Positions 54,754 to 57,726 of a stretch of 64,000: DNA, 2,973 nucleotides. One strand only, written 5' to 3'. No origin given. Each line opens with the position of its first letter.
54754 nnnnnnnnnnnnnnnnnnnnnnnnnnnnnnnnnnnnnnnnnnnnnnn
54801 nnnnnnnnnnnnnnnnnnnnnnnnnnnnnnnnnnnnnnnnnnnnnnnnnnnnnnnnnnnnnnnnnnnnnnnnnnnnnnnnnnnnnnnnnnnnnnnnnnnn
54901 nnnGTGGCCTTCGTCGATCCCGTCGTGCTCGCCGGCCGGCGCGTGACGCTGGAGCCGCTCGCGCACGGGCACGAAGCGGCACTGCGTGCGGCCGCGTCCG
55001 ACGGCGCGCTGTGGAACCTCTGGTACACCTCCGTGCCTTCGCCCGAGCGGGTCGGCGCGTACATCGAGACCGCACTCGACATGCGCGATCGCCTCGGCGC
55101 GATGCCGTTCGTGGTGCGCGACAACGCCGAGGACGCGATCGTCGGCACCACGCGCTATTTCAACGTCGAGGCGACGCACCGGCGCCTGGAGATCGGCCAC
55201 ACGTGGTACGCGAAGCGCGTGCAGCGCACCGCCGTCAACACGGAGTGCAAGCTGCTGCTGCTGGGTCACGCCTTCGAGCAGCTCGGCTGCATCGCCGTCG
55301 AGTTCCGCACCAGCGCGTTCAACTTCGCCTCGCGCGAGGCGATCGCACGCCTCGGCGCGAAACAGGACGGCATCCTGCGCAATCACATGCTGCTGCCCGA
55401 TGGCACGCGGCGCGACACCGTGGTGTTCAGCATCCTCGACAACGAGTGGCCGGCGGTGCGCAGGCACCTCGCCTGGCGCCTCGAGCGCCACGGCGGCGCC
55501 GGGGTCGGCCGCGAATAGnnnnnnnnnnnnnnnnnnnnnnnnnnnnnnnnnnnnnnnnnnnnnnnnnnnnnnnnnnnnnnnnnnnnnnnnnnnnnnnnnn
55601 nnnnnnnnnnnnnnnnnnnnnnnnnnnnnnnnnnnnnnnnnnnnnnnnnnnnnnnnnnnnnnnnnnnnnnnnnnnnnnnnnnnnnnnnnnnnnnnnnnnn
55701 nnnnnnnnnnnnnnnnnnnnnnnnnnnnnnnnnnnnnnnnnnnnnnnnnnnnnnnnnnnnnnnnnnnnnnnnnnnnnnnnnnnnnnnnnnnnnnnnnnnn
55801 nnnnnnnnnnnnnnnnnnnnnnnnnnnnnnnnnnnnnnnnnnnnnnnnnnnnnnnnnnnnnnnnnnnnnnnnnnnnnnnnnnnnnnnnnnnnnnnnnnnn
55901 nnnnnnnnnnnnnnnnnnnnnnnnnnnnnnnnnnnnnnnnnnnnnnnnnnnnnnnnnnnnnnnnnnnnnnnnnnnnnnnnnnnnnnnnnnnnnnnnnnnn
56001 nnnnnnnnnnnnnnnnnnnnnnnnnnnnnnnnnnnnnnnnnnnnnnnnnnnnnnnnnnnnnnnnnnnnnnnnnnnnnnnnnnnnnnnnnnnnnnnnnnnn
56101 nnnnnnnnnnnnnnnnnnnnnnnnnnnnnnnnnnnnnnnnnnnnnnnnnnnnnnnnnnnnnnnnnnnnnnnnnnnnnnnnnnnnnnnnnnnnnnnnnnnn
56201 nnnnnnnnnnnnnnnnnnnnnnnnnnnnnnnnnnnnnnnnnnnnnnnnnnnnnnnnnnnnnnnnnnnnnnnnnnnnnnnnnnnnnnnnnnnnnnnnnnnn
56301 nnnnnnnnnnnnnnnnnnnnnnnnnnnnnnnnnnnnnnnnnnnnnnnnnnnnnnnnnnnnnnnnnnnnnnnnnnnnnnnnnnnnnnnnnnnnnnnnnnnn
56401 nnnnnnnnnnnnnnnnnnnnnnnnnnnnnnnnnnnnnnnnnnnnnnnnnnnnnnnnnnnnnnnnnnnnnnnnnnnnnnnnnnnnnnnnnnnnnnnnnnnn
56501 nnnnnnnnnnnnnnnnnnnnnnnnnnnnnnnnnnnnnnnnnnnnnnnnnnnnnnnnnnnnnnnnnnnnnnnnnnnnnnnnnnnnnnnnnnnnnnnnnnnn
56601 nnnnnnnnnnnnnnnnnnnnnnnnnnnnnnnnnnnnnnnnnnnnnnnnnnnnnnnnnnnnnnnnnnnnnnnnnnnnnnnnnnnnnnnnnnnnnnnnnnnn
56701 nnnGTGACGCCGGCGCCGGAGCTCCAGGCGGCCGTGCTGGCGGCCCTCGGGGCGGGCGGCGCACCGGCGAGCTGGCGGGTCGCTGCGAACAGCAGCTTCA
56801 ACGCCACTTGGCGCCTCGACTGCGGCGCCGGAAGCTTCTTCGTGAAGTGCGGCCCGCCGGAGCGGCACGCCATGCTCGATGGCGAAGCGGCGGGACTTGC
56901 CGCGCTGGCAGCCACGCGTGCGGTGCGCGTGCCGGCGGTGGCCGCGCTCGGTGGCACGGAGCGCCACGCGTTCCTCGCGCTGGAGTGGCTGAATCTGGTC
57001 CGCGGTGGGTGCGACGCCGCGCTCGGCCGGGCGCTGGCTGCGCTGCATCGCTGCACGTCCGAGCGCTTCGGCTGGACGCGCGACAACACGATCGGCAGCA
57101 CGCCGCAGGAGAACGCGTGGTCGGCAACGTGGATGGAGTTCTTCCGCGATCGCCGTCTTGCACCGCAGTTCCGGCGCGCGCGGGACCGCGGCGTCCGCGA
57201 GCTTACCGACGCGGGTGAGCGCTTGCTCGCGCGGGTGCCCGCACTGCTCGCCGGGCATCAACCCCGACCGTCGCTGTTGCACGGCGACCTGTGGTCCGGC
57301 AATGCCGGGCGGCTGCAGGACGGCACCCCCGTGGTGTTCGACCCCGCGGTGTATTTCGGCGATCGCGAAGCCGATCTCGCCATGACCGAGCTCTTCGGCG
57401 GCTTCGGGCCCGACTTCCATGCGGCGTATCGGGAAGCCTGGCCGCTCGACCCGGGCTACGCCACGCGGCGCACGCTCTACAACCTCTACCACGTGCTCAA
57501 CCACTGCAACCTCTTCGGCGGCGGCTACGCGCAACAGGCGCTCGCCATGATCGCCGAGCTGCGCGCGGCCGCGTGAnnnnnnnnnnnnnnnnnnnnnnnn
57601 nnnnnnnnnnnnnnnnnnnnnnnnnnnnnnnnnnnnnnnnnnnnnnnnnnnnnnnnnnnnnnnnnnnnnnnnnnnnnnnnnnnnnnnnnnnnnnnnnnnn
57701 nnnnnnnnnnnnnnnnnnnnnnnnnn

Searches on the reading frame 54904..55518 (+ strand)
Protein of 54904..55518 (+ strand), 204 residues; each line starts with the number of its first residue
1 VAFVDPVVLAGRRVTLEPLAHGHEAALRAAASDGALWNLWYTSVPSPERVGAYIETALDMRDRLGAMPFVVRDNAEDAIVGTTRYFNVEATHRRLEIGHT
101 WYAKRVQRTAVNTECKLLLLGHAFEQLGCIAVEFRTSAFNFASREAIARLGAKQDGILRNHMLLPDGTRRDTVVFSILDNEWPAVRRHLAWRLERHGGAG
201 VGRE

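Call 3: search_protein_families(library=pfam, proteins=[window:54904-55518:+], max_evalue=0.01)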
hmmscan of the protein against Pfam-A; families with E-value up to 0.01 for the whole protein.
window:54904-55518:+ (204 aa): 2 families
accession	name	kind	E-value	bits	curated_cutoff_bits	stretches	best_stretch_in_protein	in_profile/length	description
PF13302.13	Acetyltransf_3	-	2.8e-14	54.4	25.4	1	13-153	1-138/138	Acetyltransferase (GNAT) domain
PF00583.31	Acetyltransf_1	-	0.0013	19.5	20.7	1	60-151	24-115/116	Acetyltransferase (GNAT) family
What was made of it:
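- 54904..55518 (+): GNAT N-acetyltransferase, Acetyltransf_3 (RimJ/RimL-like, PacT/PA3270-like), 204 aa. A lineage-specific insert between the two core genes. Pfam 2.8e-14 (call 3).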

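Call 6: search_protein_families(library=ncbifam, proteins=[window:54904-55518:+], max_evalue=0.01)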
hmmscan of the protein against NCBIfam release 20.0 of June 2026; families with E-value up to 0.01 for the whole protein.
window:54904-55518:+ (204 aa): 2 families
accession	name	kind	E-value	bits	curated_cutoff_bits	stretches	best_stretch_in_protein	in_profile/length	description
NF040702.1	ileS_w_GNAT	exception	3.1e-15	54.9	1999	1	2-155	275-420/1100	isoleucine--tRNA ligase, N-acetyltransferase domain-containing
NF008072.0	PRK10809.1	equivalog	0.0011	18.7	190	1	54-185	63-193/194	ribosomal protein S5-alanine N-acetyltransferase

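Call 42: search_solved_structures(query=window:54904-55515:+, max_evalue=0.001)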
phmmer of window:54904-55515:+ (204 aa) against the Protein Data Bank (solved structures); distinct sequences matched with E-value up to 0.001: 10.
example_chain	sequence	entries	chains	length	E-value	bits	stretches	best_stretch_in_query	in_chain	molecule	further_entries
8gxf_B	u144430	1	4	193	3.5e-27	98.5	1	5-193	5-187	GCN5 family acetyltransferase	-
8gxk_A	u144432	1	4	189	9.5e-26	93.8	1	6-189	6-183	Protein N-acetyltransferase, RimJ/RimL family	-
8gxj_A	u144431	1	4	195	2.9e-23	85.7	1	6-189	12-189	N-acetyltransferase domain-containing protein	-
1yre_A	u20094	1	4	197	3e-23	85.6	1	6-189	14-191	hypothetical protein PA3270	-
2z0z_A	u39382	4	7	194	3.5e-22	82.1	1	7-194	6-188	Putative uncharacterized protein TTHA1799 | Ribosomal-protein-alanine acetyltransferase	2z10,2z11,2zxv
3tcv_A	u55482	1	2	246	1.6e-20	76.7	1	8-193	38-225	GCN5-related N-acetyltransferase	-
3pzj_A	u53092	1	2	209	7.7e-17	64.7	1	8-185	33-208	Probable acetyltransferases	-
1nsl_A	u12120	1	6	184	5.3e-08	35.9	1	40-183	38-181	Probable acetyltransferase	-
6c32_A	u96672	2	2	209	0.00011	25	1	66-188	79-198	Acetyltransferase, GNAT family protein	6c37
6c30_A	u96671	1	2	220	0.00012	24.9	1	66-188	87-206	GNAT family acetyltransferase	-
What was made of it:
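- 54904..55518 (+): PDB sequence matches are 8gxf 3.5e-27 and 1yre (PA3270) 3e-23 (call 42).
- Closest known: PacT. Same: The same GNAT subfamily by sequence (3e-23 to 3.5e-27, call 42).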

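Call 45: find_homologous_proteins(query=window:54904-55515:+, max_evalue=1e-10)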
Query window:54904-55515:+ (204 aa): 8000 proteins with E <= 1e-10 among 8000 candidates; the best 120 are listed.
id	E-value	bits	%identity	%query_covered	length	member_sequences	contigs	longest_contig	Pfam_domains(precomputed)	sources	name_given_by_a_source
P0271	2.7e-120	417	90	95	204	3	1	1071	PF13302.14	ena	-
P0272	2.5e-110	385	85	98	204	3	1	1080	PF13302.14,PF00583.32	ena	-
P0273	5.5e-100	351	79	95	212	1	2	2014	PF13302.14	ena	-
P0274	1.7e-97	343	80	95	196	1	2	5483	PF13302.14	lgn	-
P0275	5.6e-97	341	77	95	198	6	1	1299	PF13302.14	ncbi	-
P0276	6.0e-97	341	79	94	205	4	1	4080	PF13302.14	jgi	-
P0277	9.2e-97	340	77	97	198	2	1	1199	PF13302.14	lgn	-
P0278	2.2e-96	339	76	98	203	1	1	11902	PF13302.14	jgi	-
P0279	3.8e-96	338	78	96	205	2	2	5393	PF13302.14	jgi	-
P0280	3.9e-96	338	74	97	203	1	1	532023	PF13302.14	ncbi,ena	-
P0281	4.7e-96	338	77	95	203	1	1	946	PF13302.14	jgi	jgi:N-acetyltransferase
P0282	7.4e-96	337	78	96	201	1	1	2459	PF13302.14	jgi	jgi:RimJ/RimL family protein N-acetyltransferase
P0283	1.4e-95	337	77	96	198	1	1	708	PF13302.14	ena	-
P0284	1.5e-95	336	79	95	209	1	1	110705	PF13302.14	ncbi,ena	-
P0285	1.6e-95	336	75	95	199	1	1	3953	PF13302.14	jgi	jgi:RimJ/RimL family protein N-acetyltransferase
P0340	3.5e-93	329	75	96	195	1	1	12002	PF13302.14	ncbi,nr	ncbi:MAG: GNAT family N-acetyltransferase [Aromatoleum sp.]|nr:GNAT family N-acetyltransferase [Arom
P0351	5.6e-93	328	72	96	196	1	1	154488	PF13302.14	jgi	jgi:RimJ/RimL family protein N-acetyltransferase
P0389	3.2e-92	326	73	96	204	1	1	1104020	PF13302.14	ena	-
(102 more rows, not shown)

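Call 46: find_encoding_contigs(protein=P0340, flank=4000, max_places=2)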
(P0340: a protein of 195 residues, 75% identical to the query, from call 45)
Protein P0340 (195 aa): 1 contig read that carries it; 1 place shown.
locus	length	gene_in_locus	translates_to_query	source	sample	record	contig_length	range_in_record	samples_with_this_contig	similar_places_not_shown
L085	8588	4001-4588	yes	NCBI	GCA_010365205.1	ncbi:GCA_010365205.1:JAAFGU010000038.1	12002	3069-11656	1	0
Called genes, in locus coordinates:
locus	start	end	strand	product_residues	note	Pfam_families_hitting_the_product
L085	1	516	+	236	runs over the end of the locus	PF00528:BPD_transp_1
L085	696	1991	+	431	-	PF00860:Xan_ur_permease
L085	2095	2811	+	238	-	PF03591:AzlC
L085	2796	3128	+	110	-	PF05437:AzlD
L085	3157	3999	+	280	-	PF00158:Sigma54_activat (faint), PF13191:AAA_16 (faint), PF07724:AAA_2, PF13401:AAA_22 (weak), PF00004:AAA, PF07728:AAA_5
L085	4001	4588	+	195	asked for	PF13302:Acetyltransf_3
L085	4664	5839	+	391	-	PF05762:VWA_CoxE (weak)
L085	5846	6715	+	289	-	PF03881:Fructosamin_kin, PF01636:APH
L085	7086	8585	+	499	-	PF14224:DUF4331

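Call 47: find_encoding_contigs(protein=P0389, flank=4000, max_places=2)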
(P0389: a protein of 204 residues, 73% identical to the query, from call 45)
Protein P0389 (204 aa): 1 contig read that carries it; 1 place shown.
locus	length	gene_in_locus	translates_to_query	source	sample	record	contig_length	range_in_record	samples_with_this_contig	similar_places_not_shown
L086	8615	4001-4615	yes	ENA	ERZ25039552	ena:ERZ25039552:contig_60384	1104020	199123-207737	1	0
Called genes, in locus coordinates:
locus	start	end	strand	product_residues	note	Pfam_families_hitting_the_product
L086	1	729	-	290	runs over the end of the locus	PF08450:SGL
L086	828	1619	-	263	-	PF03328:HpcH_HpaI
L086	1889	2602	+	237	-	PF03591:AzlC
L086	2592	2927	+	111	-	PF05437:AzlD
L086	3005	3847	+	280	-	PF00158:Sigma54_activat (faint), PF13191:AAA_16 (faint), PF07724:AAA_2, PF13401:AAA_22 (weak), PF00004:AAA, PF07728:AAA_5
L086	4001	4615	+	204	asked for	PF13302:Acetyltransf_3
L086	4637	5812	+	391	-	PF05762:VWA_CoxE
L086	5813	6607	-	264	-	PF00950:ABC-3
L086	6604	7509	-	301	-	PF01297:ZnuA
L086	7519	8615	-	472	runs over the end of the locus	-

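Call 48: find_encoding_contigs(protein=P0351, flank=4000, max_places=2)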
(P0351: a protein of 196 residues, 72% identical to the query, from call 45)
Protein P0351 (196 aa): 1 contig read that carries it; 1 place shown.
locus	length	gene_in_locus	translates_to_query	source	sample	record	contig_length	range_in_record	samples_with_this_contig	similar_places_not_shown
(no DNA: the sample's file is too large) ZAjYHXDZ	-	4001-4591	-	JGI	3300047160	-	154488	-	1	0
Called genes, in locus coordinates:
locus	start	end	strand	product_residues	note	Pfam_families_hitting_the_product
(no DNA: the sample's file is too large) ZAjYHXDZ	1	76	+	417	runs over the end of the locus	PF01547:SBP_bac_1, PF13416:SBP_bac_8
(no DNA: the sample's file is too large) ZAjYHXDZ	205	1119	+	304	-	PF00528:BPD_transp_1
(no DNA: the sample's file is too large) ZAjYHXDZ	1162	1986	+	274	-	PF00528:BPD_transp_1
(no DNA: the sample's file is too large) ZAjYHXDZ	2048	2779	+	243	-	PF03591:AzlC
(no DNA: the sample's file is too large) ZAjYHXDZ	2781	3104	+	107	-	PF05437:AzlD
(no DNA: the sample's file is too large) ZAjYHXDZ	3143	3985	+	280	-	PF00158:Sigma54_activat (faint), PF13191:AAA_16 (faint), PF07724:AAA_2, PF13401:AAA_22 (weak), PF00004:AAA, PF07728:AAA_5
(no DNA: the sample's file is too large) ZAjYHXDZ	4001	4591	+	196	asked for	PF13302:Acetyltransf_3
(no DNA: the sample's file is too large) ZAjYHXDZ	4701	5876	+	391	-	PF05762:VWA_CoxE (weak)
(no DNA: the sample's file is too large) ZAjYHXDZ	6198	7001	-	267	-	PF03995:Inhibitor_I36 (faint), PF00030:Crystall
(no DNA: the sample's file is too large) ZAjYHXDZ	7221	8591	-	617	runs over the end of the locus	PF00082:Peptidase_S8 (weak)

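Call 66: search_protein_families(library=padloc, proteins=[window:54904-55518:+], max_evalue=0.001)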
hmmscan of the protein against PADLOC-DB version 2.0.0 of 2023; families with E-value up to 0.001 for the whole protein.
window:54904-55518:+ (204 aa): 0 families

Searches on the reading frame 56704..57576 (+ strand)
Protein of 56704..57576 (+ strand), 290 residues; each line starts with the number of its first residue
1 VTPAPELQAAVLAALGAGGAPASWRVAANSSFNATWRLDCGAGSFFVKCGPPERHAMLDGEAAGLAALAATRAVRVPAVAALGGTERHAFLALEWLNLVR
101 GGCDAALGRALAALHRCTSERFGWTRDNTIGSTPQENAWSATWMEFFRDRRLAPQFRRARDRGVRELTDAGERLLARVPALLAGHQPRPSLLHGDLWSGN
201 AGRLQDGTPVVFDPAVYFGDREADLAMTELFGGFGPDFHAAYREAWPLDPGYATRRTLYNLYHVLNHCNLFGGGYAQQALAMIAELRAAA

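Call 3: search_protein_families(library=pfam, proteins=[window:56704-57576:+], max_evalue=0.01)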
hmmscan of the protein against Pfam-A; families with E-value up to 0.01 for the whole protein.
window:56704-57576:+ (290 aa): 2 families
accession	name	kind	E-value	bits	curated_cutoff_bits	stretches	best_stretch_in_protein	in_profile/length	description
PF03881.20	Fructosamin_kin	-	1.5e-96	323.4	22.4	1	28-286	26-285/288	Fructosamine kinase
PF01636.29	APH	-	1.2e-13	51.8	23.2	1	30-255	9-236/239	Phosphotransferase enzyme family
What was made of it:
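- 56704..57576 (+): Fructosamine/ribulosamine-3-kinase homologue, 290 aa. A downstream neighbour, probably co-transcribed, not part of the conserved system. Pfam PF03881 1.5e-96 (call 3).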

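Call 6: search_protein_families(library=ncbifam, proteins=[window:56704-57576:+], max_evalue=0.01)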
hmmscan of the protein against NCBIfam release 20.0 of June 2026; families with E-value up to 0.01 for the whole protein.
window:56704-57576:+ (290 aa): 1 family
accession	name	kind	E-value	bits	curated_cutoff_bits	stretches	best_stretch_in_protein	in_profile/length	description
NF002958.0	PRK03620.1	subfamily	0.0082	15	278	0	33-90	36-94/307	5-dehydro-4-deoxyglucarate dehydratase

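Call 43: search_solved_structures(query=window:56704-57573:+, max_evalue=0.001)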
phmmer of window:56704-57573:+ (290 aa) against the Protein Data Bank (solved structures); distinct sequences matched with E-value up to 0.001: 7.
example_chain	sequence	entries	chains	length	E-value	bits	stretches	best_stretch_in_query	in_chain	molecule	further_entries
6oid_A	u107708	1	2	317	1.9e-57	198.1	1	33-285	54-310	Protein-ribulosamine 3-kinase, chloroplastic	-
3jr1_A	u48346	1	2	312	7.3e-40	140.4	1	31-268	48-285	Putative fructosamine-3-kinase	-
9cx8_A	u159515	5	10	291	8.8e-39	136.8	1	37-283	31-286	Fructosamine-3-kinase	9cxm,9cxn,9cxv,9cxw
9cxo_A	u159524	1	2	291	6.1e-38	134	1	37-283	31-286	Fructosamine-3-kinase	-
9woi_A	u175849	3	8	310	1e-36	130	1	120-283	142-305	Fructosamine-3-kinase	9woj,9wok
8ue1_A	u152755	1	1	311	1.1e-36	130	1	120-283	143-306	Fructosamine-3-kinase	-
3f7w_A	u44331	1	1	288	2e-34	122.5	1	36-278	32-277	putative fructosamine-3-kinase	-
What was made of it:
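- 56704..57576 (+): PDB 6oid 1.9e-57 (call 43).
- On Fructosamine-3-kinase family (PF03881): PDB 6oid matches at 1.9e-57 (call 43).
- Closest known: Fructosamine-3-kinase / ribulosamine kinase family. Same: PDB 6oid matches at 1.9e-57 (calls 3, 43).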

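Call 66: search_protein_families(library=padloc, proteins=[window:56704-57576:+], max_evalue=0.001)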
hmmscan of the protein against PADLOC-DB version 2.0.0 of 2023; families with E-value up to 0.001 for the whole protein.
window:56704-57576:+ (290 aa): 0 families
